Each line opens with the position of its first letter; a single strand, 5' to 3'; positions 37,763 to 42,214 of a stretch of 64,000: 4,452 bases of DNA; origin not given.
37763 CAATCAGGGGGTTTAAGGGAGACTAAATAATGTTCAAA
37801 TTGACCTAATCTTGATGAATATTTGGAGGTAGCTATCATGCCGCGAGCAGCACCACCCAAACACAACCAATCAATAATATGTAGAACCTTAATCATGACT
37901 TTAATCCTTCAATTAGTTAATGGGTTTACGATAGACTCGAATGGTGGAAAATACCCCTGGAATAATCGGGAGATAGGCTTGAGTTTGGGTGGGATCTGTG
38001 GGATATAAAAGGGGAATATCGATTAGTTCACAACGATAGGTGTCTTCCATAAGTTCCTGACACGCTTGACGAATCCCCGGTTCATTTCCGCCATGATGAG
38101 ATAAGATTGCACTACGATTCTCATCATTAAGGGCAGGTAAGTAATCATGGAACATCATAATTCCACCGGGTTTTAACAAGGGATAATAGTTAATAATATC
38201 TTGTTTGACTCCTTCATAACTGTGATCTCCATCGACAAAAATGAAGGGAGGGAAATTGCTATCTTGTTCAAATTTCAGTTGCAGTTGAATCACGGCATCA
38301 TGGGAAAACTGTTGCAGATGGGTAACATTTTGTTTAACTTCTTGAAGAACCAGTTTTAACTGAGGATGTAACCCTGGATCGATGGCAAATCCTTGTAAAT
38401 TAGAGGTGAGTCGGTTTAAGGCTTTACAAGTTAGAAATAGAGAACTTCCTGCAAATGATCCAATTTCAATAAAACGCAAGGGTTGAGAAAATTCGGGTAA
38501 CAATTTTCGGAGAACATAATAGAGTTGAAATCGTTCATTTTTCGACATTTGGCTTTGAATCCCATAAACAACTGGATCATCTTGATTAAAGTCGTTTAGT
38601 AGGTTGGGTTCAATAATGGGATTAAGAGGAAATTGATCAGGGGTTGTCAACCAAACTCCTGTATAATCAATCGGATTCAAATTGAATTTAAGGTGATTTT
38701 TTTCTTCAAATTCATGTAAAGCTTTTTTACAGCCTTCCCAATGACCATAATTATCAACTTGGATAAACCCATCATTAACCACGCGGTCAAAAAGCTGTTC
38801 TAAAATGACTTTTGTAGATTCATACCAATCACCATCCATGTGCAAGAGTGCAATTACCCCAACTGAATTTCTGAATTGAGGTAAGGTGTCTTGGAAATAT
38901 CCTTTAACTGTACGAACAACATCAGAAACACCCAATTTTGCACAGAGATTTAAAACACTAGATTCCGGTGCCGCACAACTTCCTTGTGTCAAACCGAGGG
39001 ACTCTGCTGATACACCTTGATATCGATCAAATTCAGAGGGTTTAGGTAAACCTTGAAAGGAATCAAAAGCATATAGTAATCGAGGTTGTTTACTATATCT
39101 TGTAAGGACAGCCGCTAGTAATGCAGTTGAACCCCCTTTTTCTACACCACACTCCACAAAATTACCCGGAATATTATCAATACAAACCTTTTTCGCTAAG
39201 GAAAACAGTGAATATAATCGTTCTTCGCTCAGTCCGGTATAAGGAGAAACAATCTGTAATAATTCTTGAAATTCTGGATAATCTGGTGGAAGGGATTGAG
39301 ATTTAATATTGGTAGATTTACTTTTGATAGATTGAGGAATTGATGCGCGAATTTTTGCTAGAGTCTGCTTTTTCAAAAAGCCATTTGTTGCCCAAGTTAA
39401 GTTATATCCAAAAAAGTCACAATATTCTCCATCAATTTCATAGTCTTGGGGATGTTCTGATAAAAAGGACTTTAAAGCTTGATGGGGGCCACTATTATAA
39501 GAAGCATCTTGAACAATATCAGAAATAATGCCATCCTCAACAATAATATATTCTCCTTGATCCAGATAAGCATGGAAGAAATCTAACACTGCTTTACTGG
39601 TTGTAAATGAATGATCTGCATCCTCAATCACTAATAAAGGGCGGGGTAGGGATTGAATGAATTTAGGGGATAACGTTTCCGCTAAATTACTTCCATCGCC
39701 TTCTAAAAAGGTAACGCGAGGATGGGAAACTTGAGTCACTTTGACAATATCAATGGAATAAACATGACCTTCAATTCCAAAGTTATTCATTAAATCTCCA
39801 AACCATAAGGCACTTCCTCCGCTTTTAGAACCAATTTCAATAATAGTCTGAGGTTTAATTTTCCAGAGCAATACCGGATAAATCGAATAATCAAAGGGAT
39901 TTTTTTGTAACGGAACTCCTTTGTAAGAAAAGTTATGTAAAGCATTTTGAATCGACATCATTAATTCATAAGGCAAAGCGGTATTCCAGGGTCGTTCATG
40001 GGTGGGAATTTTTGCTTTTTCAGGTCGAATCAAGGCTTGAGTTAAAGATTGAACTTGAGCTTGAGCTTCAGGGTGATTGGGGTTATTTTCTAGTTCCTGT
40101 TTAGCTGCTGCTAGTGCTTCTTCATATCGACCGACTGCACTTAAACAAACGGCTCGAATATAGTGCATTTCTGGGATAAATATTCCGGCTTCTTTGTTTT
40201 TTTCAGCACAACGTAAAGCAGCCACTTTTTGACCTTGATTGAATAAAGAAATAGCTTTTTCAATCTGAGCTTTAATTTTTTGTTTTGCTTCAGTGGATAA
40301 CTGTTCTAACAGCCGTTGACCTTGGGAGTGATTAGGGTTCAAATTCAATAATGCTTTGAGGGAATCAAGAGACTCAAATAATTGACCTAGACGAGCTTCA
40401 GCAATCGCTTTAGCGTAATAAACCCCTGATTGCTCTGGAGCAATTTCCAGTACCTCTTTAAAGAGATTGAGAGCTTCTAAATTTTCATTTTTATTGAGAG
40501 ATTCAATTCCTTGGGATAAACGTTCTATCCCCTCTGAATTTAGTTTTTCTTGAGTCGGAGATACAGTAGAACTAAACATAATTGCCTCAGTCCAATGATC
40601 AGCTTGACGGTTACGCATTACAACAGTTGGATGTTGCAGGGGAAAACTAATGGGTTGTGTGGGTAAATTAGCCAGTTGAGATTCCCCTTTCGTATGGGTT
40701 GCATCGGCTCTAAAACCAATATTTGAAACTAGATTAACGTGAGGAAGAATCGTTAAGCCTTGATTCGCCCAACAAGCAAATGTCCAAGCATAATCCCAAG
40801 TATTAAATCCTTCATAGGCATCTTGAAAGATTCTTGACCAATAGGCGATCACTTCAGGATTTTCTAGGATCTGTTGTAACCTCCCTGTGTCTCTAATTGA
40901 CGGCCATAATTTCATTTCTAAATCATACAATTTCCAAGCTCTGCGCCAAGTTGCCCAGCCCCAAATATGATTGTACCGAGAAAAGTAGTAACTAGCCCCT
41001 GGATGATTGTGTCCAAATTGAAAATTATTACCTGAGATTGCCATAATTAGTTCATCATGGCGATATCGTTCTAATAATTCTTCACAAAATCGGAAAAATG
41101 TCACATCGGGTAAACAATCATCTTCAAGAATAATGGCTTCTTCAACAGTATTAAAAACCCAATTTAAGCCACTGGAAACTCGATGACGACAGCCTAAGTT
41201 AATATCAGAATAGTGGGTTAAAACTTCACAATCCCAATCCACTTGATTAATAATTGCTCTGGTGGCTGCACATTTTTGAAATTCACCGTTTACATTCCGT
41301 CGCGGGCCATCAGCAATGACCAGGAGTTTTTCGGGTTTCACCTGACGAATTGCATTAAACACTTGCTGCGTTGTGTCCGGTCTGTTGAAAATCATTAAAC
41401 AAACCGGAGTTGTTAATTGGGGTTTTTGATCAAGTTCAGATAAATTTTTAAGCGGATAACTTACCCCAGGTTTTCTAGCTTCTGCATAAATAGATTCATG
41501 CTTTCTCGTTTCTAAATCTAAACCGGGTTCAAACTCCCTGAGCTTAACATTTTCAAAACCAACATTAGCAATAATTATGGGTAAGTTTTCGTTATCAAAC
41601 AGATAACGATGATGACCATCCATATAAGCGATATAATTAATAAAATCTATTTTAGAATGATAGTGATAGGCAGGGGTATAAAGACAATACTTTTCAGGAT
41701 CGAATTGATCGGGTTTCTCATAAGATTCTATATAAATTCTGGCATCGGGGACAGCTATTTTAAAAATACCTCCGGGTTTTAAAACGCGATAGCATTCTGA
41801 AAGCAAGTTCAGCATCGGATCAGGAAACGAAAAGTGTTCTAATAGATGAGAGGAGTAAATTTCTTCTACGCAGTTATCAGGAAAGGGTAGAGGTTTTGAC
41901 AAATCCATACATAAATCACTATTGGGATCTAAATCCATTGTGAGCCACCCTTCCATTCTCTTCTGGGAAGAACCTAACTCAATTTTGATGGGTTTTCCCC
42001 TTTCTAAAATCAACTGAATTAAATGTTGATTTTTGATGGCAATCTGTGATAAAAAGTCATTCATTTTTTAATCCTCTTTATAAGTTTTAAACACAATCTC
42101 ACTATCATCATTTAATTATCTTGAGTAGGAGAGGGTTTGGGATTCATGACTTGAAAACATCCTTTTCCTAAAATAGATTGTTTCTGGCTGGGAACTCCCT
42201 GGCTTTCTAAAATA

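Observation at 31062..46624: Pilin-linked glycosylation and O-methylation island: pilA flanked by two TPR-GT41 (OGT-like) enzymes, a GT4 protein, and a 1383-aa enzyme with four methyltransferase domains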

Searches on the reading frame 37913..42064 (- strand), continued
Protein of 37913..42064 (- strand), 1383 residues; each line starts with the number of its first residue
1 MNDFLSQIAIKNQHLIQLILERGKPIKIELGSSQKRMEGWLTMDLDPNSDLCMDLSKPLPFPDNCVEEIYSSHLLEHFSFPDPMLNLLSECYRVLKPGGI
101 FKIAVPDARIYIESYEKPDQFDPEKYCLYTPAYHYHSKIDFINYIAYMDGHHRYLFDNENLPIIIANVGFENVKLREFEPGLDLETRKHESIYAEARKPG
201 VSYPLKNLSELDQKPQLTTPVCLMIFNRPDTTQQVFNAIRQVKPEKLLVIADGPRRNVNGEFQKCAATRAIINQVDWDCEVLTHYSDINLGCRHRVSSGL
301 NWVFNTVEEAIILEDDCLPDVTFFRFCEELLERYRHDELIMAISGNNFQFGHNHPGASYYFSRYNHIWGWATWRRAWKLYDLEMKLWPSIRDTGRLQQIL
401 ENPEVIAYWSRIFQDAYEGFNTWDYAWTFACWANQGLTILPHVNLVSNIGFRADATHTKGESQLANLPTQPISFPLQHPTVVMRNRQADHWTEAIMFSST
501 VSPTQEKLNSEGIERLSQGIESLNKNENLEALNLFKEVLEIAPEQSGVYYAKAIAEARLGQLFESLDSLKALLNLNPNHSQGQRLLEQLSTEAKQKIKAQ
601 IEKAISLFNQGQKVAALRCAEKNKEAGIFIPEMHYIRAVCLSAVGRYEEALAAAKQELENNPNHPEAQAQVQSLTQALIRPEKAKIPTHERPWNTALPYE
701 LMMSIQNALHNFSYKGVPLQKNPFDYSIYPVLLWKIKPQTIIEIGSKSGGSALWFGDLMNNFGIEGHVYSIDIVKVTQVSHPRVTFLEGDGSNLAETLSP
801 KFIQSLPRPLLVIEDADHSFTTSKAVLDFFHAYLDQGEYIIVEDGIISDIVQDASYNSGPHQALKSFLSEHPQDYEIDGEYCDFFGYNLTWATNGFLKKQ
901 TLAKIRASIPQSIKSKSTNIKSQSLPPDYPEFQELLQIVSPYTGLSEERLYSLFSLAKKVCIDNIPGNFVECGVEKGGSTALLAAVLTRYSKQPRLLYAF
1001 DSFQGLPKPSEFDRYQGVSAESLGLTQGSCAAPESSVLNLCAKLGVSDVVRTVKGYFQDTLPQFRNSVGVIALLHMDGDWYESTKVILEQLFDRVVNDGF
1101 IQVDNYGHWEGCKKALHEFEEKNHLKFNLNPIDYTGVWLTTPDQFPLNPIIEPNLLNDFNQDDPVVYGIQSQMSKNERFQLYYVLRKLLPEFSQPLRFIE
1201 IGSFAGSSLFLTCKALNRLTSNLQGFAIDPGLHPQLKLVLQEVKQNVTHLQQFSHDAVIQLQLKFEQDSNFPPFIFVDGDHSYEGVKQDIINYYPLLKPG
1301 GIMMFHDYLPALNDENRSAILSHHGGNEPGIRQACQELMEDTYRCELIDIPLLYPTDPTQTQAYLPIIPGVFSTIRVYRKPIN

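Call 86: search_protein_families(library=pfam, proteins=[P0233, P0225, P0173], max_evalue=0.001)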
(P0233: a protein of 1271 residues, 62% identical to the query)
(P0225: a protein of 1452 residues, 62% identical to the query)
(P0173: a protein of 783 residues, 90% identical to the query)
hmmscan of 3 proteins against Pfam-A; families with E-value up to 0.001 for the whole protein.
P0233 (1271 aa): 11 families
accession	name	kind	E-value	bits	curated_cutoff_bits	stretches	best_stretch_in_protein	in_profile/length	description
PF13844.12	Glyco_transf_41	-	9.4e-33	113.7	25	2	1064-1244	355-537/543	Glycosyl transferase family 41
PF18922.5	DUF5672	-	2.2e-21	76.6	24.4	1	379-535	12-164/164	Protein of unknown function (DUF5672)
PF13414.12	TPR_11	-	1.3e-09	38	26.8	1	709-749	1-41/42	TPR repeat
PF07719.23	TPR_2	-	1e-07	31.9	27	1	702-732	1-31/34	Tetratricopeptide repeat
PF00515.34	TPR_1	-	2.9e-06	27.3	27.8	1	703-733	2-32/34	Tetratricopeptide repeat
PF13432.12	TPR_16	-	4e-06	27.6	32.7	0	707-746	2-41/65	Tetratricopeptide repeat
PF13428.12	TPR_14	-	1.9e-05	25.3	23.5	0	707-742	6-41/44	Tetratricopeptide repeat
PF13181.12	TPR_8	-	4.9e-05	23.6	25.7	0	702-733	1-32/34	Tetratricopeptide repeat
PF14559.12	TPR_19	-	0.00011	22.9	25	0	715-751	4-40/68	Tetratricopeptide repeat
PF13174.12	TPR_6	-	0.00033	21.5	26.3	0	705-730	3-28/33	Tetratricopeptide repeat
PF13424.12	TPR_12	-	0.00041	20.9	30.1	0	706-766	7-75/77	Tetratricopeptide repeat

P0225 (1452 aa): 6 families
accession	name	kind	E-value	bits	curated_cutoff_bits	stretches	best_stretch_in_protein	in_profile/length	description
PF13692.12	Glyco_trans_1_4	-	8.2e-21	75.2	27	1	1016-1141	8-139/142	Glycosyl transferases group 1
PF13489.12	Methyltransf_23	-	3e-19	69.8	27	1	625-757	16-161/164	Methyltransferase domain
PF00534.26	Glycos_transf_1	-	3.8e-16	59.5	26.4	1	1013-1139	19-153/172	Glycosyl transferases group 1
PF13439.12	Glyco_transf_4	-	2.2e-06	28.3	28.5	1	842-989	3-168/170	Glycosyltransferase Family 4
PF20706.3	GT4-conflict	-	0.0002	20.9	26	1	1070-1112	271-313/385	Family 4 Glycosyltransferase in conflict systems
PF13524.12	Glyco_trans_1_2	-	0.0005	20.5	25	0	1031-1129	6-101/144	Glycosyl transferase-like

P0173 (783 aa): 3 families
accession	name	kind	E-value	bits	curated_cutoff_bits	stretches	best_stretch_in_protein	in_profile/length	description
PF08241.18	Methyltransf_11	-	1.5e-08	35.6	21.2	1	51-101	47-93/95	Methyltransferase domain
PF13489.12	Methyltransf_23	-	4.1e-05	23.8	27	1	69-174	85-163/164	Methyltransferase domain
PF13649.12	Methyltransf_25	-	4.3e-05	24.5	27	1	52-99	52-97/97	Methyltransferase domain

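Call 91: search_protein_families(library=pfam, proteins=[L010:4280-8176:+, L010:8605-10977:-, L010:11459-13486:+, L013:4493-9046:+, L013:9030-12116:-, L013:12103-13272:-, L022:2599-3780:+, L022:4933-6015:+, L022:6647-7702:+, L022:14504-20248:+], max_evalue=0.000001)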
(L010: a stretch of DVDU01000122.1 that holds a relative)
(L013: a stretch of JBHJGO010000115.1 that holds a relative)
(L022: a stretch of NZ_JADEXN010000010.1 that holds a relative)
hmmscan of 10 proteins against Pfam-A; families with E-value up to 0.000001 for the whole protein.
L010:4280-8176:+ (1298 aa): 3 families
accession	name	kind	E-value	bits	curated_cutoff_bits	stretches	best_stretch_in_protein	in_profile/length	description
PF13844.12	Glyco_transf_41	-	1.4e-29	103.2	25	1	929-1134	347-541/543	Glycosyl transferase family 41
PF00534.26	Glycos_transf_1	-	7.3e-20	71.6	26.4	1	169-325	10-171/172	Glycosyl transferases group 1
PF13692.12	Glyco_trans_1_4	-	1.1e-13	52.1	27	1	178-312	5-142/142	Glycosyl transferases group 1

L010:8605-10977:- (790 aa): 14 families
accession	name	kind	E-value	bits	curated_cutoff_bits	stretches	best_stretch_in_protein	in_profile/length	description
PF13414.12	TPR_11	-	6.5e-45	151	26.8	4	215-246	6-37/42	TPR repeat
PF00515.34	TPR_1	-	1.2e-40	136.1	27.8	3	99-131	1-33/34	Tetratricopeptide repeat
PF07719.23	TPR_2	-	1.8e-37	124.8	27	2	99-131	1-33/34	Tetratricopeptide repeat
PF13844.12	Glyco_transf_41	-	6.6e-29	101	25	2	589-780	358-543/543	Glycosyl transferase family 41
PF13432.12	TPR_16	-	9.7e-22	77.5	32.7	2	175-237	3-65/65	Tetratricopeptide repeat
PF13181.12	TPR_8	-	1.9e-21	74.8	25.7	0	99-131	1-33/34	Tetratricopeptide repeat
PF13431.12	TPR_17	-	7.3e-20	70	24.4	0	225-260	1-32/34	Tetratricopeptide repeat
PF13424.12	TPR_12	-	1.1e-17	64.5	30.1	0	64-128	2-74/77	Tetratricopeptide repeat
PF13428.12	TPR_14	-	1.2e-15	56.8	23.5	0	206-244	4-42/44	Tetratricopeptide repeat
PF14559.12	TPR_19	-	2.6e-15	56.9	25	0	180-240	2-62/68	Tetratricopeptide repeat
PF13176.12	TPR_7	-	3.3e-12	45.9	27.9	0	101-129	1-31/36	Tetratricopeptide repeat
PF13174.12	TPR_6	-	6.9e-11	42.5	26.3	0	209-236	6-33/33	Tetratricopeptide repeat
PF13371.12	TPR_9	-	1.1e-10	41.8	35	0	72-131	2-61/73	Tetratricopeptide repeat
PF23914.1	TPR_CcmH_CycH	-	1.9e-09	38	42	0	129-236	46-154/158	Cytochrome c-type biogenesis protein H TPR domain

L010:11459-13486:+ (675 aa): 1 family
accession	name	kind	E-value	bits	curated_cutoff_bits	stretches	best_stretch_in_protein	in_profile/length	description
PF00353.25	HemolysinCabind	-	4.8e-43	145.1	23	0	496-531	1-36/36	RTX calcium-binding nonapeptide repeat (4 copies)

L013:4493-9046:+ (1517 aa): 3 families
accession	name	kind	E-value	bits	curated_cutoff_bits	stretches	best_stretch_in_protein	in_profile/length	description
PF13844.12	Glyco_transf_41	-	1.8e-31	109.4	25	1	963-1157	358-542/543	Glycosyl transferase family 41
PF00534.26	Glycos_transf_1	-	6.4e-21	75.1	26.4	1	212-336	45-171/172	Glycosyl transferases group 1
PF13692.12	Glyco_trans_1_4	-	6.3e-17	62.6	27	1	214-322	33-141/142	Glycosyl transferases group 1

L013:9030-12116:- (1028 aa): 3 families
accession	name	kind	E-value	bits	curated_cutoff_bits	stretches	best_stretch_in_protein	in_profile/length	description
PF13476.12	AAA_23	-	1.2e-17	65.6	27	1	5-265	1-185/201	AAA domain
PF13558.12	SbcC_Walker_B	-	2.8e-10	40.8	27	1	909-978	11-89/90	SbcC/RAD50-like, Walker B motif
PF13555.12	AAA_29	-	3.5e-07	30.3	27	0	12-52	10-49/61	P-loop containing region of AAA domain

L013:12103-13272:- (389 aa): 2 families
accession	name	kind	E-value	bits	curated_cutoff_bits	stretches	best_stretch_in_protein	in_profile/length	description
PF00149.33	Metallophos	-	5.8e-12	46.9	21.5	1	1-226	1-191/191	Calcineurin-like phosphoesterase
PF12320.13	SbcD_C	-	8.8e-07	29.7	24.4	0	276-364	1-93/94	Type 5 capsule protein repressor C-terminal domain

L022:2599-3780:+ (393 aa): 1 family
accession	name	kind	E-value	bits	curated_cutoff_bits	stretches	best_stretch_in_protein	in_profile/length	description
PF01041.23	DegT_DnrJ_EryC1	-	4.6e-93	312.8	19.8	1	33-391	5-351/360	DegT/DnrJ/EryC1/StrS aminotransferase family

L022:4933-6015:+ (360 aa): 2 families
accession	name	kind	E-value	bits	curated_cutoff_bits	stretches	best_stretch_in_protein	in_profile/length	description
PF03102.20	NeuB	-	4.7e-95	318.1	22.1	1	26-290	1-239/241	NeuB family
PF08666.17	SAF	-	1.7e-07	32.1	21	1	307-356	2-55/63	SAF domain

L022:6647-7702:+ (351 aa): 3 families
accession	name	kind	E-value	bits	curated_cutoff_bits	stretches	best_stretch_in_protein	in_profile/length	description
PF00483.29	NTP_transferase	-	6.5e-42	144.2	21.2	1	125-346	3-242/245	Nucleotidyl transferase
PF00571.33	CBS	-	5.6e-12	46.2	24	0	64-115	1-52/57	CBS domain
PF12804.13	NTP_transf_3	-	1e-08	36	27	1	124-261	1-131/160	MobA-like NTP transferase domain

L022:14504-20248:+ (1914 aa): 6 families
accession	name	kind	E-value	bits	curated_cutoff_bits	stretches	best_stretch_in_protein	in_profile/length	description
PF13844.12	Glyco_transf_41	-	2.4e-28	99.1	25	1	1351-1546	359-542/543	Glycosyl transferase family 41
PF13578.12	Methyltransf_24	-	1.8e-27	96.7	26.3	1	1616-1734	1-105/105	Methyltransferase domain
PF00534.26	Glycos_transf_1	-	1.1e-22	80.8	26.4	1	754-901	2-157/172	Glycosyl transferases group 1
PF13692.12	Glyco_trans_1_4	-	2.7e-20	73.5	27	1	768-899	2-139/142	Glycosyl transferases group 1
PF13489.12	Methyltransf_23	-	1.4e-18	67.6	27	1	382-516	16-163/164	Methyltransferase domain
PF13524.12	Glyco_trans_1_2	-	3.8e-08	33.8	25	1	791-928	8-142/144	Glycosyl transferase-like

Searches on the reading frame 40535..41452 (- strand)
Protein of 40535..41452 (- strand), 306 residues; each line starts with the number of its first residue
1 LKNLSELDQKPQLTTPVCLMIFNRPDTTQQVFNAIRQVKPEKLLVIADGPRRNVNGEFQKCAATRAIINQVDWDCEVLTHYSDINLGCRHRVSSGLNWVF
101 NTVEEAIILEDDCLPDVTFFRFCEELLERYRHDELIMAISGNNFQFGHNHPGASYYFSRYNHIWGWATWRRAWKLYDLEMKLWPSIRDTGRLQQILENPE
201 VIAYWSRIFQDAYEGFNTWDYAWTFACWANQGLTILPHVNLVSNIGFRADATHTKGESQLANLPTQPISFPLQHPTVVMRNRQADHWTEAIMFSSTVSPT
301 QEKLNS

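Call 22: search_protein_families(library=pfam, proteins=[window:40535-41452:-], max_evalue=5)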
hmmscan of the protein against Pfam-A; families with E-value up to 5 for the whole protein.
window:40535-41452:- (306 aa): 0 families

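Call 23: search_solved_structures(query=window:40535-41452:-, max_evalue=5)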
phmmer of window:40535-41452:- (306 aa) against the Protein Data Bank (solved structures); distinct sequences matched with E-value up to 5: 2.
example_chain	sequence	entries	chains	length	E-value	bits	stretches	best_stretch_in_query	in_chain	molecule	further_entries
5ggf_A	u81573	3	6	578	0.29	13.6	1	94-185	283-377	Protein O-linked-mannose beta-1,2-N-acetylglucosaminyltransferase 1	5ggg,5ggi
2waw_A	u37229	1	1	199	2.1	10.8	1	65-118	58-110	MOBA RELATE PROTEIN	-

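Call 56: predict_structure(alignment_id=A3)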
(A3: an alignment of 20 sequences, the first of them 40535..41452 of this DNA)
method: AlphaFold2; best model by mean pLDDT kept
length: 306 residues; sequences in the alignment: 20
mean_pLDDT: 85.5   pTM: 0.87
mean pLDDT of the five models: 85.5, 85.2, 83.1, 83.0, 80.3
residues with pLDDT >= 90: 173; 70-90: 88; 50-70: 27; < 50: 18
segments of 3 or more residues with pLDDT < 50: 1-7, 296-306
pLDDT, mean of each block of 10 residues (from residue 1): 45 92 93 97 95 90 96 97 81 90 97 94 97 96 73 88 90 86 90 85 90 83 91 93 79 61 88 92 86 56 39
secondary structure, 60 per line:
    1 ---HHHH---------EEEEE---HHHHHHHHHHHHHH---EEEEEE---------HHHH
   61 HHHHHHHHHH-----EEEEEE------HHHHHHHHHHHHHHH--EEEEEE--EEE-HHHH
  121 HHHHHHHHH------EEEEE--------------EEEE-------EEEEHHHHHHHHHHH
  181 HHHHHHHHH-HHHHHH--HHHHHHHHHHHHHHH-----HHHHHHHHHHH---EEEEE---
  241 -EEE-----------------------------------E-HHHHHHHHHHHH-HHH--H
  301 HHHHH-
elements in order: H4-7 E17-21 H25-38 E42-47 H57-70 E76-81 H88-102 E105-110 E113-115 H117-129 E136-140 E155-158 E166-169 H170-189 H191-196 H199-213 H219-229 E233-237 E242-244 H282-293 H300-305

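Call 61: fold_search(model_id=the predicted structure, library=pdb)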
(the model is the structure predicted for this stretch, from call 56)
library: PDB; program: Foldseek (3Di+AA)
matches with E <= 10: 1593; with E <= 0.001: 111
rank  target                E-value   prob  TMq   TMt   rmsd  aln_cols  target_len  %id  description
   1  5ggi_B                5.0e-12  1.00  0.51  0.30   8.7       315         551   16  Crystal structure of human protein O-mannose beta-1,2-N-acetylglucosaminyltransferase in complex with Mn, UDP and Mann (released 2016-08-10)
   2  5ggi_A                6.8e-12  1.00  0.53  0.43   8.8       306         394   17  Crystal structure of human protein O-mannose beta-1,2-N-acetylglucosaminyltransferase in complex with Mn, UDP and Mann (released 2016-08-10)
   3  1fo8                  1.3e-11  1.00  0.54  0.51   7.0       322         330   11  CRYSTAL STRUCTURE OF N-ACETYLGLUCOSAMINYLTRANSFERASE I (released 2001-04-25)
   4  5ggf_B                1.8e-11  1.00  0.48  0.29   9.2       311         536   17  Crystal structure of human protein O-mannose beta-1,2-N-acetylglucosaminyltransferase form II (released 2016-08-10)
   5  5ggf_A                1.9e-11  1.00  0.47  0.29   9.5       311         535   16  Crystal structure of human protein O-mannose beta-1,2-N-acetylglucosaminyltransferase form II (released 2016-08-10)
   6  1fo9                  4.5e-11  1.00  0.54  0.50   7.0       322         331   11  CRYSTAL STRUCTURE OF N-ACETYLGLUCOSAMINYLTRANSFERASE I (released 2001-04-25)
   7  1foa                  7.8e-11  1.00  0.57  0.51   6.2       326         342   11  CRYSTAL STRUCTURE OF N-ACETYLGLUCOSAMINYLTRANSFERASE I (released 2001-05-16)
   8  5vcr_A                1.7e-08  1.00  0.46  0.41  14.5       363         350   10  Alpha-1,6-mannosyl-glycoprotein 2-beta-N-acetylglucosaminyltransferase with bound uranium dioxide (released 2018-04-11)
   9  5vcs_B                7.7e-08  1.00  0.47  0.45  14.5       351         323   12  Alpha-1,6-mannosyl-glycoprotein 2-beta-N-acetylglucosaminyltransferase with Bound Acceptor (released 2018-04-11)
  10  5vcr_B                1.1e-07  1.00  0.45  0.41  14.6       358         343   10  Alpha-1,6-mannosyl-glycoprotein 2-beta-N-acetylglucosaminyltransferase with bound uranium dioxide (released 2018-04-11)
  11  5vcs_A                1.3e-07  1.00  0.46  0.40  14.9       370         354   11  Alpha-1,6-mannosyl-glycoprotein 2-beta-N-acetylglucosaminyltransferase with Bound Acceptor (released 2018-04-11)
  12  5vcm_A                1.1e-06  1.00  0.46  0.41  14.5       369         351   10  Alpha-1,6-mannosyl-glycoprotein 2-beta-N-acetylglucosaminyltransferase with bound UDP and Manganese (released 2018-04-11)
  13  5vcm_B                1.3e-06  1.00  0.50  0.43  12.2       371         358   11  Alpha-1,6-mannosyl-glycoprotein 2-beta-N-acetylglucosaminyltransferase with bound UDP and Manganese (released 2018-04-11)
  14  1h7l                  7.0e-06  1.00  0.35  0.43   5.9       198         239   11  dTDP-MAGNESIUM COMPLEX OF SPSA FROM BACILLUS SUBTILIS (released 2001-12-13)
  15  7sp6_A                7.0e-06  1.00  0.31  0.21   6.2       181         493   15  Chlorella virus hyaluronan synthase (released 2022-04-06)
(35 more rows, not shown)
